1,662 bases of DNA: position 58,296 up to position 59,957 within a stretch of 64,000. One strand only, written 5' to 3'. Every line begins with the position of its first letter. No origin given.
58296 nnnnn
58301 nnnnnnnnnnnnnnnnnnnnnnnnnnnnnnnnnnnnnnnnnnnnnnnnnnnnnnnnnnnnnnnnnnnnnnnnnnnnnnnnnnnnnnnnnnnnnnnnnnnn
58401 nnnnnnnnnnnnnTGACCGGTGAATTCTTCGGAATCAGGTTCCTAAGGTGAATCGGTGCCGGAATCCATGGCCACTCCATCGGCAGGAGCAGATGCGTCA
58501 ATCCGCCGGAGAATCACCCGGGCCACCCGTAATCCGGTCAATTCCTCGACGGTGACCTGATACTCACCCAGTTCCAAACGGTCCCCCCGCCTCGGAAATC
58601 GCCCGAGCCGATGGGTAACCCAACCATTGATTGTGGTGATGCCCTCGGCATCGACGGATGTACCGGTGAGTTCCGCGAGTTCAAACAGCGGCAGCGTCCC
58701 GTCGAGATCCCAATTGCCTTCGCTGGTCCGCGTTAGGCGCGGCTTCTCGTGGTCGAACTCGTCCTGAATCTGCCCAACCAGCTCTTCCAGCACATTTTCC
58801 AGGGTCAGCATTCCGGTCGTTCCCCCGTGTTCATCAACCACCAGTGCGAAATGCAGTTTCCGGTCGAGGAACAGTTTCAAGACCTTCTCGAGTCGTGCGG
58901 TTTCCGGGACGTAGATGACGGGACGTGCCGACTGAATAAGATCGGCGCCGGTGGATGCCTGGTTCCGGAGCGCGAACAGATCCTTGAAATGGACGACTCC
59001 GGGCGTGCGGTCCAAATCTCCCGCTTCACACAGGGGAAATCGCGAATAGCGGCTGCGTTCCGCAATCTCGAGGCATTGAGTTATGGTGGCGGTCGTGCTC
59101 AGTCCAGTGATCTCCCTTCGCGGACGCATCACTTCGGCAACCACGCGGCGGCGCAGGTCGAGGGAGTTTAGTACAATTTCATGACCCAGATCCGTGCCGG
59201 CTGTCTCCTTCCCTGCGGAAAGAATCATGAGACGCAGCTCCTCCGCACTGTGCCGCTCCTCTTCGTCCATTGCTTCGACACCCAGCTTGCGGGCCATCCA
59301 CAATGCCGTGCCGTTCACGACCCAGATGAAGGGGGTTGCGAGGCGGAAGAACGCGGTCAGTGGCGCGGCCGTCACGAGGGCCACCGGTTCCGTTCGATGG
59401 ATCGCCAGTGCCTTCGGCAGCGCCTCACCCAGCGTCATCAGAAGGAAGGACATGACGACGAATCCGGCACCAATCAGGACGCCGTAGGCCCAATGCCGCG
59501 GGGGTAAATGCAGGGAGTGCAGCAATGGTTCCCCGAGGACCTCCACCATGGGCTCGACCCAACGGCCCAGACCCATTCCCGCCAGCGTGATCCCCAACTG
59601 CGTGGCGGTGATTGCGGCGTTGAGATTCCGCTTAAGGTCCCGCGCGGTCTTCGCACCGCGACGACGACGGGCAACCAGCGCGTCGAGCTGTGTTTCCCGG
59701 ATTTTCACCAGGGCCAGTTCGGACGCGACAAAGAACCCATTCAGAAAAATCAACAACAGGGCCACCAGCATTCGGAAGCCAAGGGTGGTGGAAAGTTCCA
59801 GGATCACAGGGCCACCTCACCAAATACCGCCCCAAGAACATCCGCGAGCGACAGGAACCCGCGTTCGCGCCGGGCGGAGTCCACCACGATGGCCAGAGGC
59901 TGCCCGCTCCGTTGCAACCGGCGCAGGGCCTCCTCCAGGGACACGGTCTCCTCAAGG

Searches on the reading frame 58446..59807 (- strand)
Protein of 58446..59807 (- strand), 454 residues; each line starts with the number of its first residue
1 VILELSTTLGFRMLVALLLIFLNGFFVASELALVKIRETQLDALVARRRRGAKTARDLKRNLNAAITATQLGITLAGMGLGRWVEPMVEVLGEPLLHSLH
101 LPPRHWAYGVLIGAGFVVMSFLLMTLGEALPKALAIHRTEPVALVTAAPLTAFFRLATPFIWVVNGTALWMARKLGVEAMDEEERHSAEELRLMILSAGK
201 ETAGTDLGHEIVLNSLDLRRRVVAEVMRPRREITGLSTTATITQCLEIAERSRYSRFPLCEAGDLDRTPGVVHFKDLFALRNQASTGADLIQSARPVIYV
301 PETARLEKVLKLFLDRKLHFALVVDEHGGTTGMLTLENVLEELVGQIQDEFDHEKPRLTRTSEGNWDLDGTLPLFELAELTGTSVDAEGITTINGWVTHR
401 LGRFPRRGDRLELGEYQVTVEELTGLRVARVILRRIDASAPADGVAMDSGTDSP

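Call 21: search_protein_families(library=pfam, proteins=[window:58446-59807:-], max_evalue=0.001)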
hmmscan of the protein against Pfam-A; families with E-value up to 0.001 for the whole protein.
window:58446-59807:- (454 aa): 3 families
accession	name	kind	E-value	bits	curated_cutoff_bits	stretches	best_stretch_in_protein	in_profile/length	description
PF01595.25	CNNM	-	7.9e-40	136.9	28.4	1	14-201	1-174/181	Cyclin M transmembrane N-terminal domain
PF03471.22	CorC_HlyC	-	9.3e-19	67.7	27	1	361-435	3-79/81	Transporter associated domain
PF00571.33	CBS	-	3.1e-14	53.5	24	1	294-344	6-56/57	CBS domain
